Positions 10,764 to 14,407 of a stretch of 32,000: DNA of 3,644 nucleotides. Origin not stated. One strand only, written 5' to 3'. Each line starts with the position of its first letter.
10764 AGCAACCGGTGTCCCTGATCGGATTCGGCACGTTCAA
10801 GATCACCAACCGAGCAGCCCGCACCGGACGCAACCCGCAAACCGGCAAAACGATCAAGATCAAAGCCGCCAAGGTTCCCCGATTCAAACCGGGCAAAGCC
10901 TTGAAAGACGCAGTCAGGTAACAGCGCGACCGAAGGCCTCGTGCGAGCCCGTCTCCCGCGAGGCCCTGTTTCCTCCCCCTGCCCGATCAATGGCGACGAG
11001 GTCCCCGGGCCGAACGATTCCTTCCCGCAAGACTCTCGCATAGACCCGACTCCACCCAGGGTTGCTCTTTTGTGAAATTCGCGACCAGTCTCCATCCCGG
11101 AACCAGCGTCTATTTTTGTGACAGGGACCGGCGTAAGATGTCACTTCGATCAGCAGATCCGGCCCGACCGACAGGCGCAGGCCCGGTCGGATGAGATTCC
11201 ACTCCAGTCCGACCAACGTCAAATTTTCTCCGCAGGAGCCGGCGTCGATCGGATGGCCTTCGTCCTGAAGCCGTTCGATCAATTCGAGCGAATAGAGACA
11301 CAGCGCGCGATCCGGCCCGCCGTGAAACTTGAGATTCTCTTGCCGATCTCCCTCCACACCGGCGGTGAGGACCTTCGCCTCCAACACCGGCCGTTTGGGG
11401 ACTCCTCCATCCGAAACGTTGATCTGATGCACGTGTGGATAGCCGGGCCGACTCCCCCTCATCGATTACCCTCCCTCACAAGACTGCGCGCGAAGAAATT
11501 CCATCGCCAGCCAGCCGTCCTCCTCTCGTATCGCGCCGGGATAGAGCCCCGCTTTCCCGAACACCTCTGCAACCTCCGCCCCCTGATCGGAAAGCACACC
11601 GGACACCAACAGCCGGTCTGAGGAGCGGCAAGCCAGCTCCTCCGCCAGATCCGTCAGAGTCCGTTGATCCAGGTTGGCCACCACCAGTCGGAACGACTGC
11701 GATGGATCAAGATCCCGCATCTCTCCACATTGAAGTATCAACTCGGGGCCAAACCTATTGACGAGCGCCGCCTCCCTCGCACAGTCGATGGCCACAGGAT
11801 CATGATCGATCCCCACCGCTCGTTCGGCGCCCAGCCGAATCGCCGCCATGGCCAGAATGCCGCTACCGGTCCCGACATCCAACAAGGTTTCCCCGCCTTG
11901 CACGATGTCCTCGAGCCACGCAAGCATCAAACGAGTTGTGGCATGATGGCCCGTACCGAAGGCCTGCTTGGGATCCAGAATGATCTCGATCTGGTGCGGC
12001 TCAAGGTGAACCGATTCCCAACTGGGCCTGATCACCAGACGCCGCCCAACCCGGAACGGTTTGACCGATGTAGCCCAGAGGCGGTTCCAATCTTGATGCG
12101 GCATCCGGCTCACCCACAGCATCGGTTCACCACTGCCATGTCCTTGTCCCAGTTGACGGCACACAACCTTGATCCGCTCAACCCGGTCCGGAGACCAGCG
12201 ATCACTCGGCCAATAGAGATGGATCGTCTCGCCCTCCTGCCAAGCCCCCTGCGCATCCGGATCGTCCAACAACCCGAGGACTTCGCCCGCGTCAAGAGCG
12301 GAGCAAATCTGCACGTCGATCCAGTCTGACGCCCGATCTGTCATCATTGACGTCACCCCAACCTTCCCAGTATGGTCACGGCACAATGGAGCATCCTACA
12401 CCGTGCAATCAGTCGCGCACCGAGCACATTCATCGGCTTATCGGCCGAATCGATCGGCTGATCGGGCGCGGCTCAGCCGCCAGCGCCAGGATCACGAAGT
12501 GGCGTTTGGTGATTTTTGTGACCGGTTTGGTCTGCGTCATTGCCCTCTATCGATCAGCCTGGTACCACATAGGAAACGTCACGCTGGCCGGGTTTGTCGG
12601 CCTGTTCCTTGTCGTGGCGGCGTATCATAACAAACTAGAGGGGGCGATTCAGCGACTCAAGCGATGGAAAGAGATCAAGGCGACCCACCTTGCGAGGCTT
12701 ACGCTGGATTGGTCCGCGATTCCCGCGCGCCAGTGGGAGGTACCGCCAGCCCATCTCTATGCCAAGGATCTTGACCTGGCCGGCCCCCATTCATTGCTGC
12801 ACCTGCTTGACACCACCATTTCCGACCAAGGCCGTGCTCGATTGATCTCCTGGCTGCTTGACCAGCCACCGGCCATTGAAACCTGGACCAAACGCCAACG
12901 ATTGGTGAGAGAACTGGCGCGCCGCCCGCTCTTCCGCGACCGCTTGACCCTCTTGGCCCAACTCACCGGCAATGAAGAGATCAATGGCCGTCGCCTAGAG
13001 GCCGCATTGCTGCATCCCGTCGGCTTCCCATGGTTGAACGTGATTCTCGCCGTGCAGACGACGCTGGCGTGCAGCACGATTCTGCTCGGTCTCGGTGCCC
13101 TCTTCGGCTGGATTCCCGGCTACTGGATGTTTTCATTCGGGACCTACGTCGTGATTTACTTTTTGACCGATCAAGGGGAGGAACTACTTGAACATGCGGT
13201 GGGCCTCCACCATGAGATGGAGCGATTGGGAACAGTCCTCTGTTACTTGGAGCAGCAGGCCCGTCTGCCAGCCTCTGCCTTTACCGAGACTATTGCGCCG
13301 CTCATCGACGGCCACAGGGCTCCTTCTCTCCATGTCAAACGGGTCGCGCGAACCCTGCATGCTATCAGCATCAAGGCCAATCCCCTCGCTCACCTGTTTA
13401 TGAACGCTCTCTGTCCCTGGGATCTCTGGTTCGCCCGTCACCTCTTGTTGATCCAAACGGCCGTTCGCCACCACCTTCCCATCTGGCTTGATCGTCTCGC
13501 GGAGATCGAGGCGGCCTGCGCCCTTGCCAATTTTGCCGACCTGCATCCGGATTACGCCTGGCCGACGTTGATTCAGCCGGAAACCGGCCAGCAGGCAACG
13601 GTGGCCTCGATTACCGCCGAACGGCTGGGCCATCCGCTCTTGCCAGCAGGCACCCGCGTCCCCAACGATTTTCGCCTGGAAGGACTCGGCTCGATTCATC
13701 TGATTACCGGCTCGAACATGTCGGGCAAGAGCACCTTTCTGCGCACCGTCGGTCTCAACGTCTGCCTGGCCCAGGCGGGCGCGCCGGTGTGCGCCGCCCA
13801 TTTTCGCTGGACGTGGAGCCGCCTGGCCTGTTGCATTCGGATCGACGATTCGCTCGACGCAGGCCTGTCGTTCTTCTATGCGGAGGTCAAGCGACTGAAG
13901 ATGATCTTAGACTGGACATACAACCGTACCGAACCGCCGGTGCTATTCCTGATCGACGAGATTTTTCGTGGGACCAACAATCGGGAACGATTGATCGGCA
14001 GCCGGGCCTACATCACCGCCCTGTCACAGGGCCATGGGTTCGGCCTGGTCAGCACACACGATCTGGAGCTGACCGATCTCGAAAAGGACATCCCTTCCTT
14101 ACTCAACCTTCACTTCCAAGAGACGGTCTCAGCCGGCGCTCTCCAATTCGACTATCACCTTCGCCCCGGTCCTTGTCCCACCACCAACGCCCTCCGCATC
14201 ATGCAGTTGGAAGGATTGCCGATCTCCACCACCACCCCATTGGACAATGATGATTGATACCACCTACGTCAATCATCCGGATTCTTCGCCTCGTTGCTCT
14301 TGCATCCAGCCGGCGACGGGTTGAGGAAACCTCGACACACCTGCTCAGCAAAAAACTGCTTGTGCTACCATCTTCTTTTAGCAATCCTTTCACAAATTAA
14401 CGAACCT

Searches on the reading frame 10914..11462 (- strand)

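Call 10: search_protein_families(library=pfam, proteins=[window:10914-11462:-], max_evalue=0.00001)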
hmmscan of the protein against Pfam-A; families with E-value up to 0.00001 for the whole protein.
window:10914-11462:- (182 aa): 1 family
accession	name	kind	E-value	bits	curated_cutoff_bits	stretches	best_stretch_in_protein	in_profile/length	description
PF03473.23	MOSC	-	3.2e-20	72.8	22.7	1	44-156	2-119/120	MOSC domain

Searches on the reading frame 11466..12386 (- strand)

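Call 10: search_protein_families(library=pfam, proteins=[window:11466-12386:-], max_evalue=0.00001)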
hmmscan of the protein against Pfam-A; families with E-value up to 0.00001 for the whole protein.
window:11466-12386:- (306 aa): 2 families
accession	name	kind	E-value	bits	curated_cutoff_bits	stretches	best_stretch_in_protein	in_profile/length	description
PF06325.19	PrmA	-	1e-52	180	22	1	66-297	69-293/296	Ribosomal protein L11 methyltransferase (PrmA)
PF13649.12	Methyltransf_25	-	2.4e-08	35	27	1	169-246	2-79/97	Methyltransferase domain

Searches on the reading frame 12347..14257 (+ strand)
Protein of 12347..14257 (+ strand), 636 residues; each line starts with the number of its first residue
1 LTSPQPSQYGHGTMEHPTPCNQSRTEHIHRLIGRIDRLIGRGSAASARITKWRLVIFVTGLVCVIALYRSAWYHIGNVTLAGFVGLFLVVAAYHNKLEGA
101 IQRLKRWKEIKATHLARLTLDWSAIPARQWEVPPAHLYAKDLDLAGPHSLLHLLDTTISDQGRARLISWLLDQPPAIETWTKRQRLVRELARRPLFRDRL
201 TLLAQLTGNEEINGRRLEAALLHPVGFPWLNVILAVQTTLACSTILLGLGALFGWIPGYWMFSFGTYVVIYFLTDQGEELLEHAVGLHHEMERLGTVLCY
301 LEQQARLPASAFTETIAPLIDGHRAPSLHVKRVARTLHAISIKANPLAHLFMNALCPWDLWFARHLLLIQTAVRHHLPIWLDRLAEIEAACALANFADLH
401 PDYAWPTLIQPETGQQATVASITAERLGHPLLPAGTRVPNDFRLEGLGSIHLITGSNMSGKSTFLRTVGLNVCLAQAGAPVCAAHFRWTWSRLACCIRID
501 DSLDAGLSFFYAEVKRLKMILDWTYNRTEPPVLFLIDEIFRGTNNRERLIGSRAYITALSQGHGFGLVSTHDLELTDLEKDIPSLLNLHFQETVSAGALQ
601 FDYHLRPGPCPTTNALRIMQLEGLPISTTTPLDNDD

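Call 10: search_protein_families(library=pfam, proteins=[window:12347-14257:+], max_evalue=0.00001)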
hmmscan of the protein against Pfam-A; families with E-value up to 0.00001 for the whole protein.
window:12347-14257:+ (636 aa): 1 family
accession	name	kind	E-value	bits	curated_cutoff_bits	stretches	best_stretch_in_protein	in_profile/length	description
PF00488.27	MutS_V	-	9.5e-26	91.4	30.2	1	452-627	2-175/188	MutS domain V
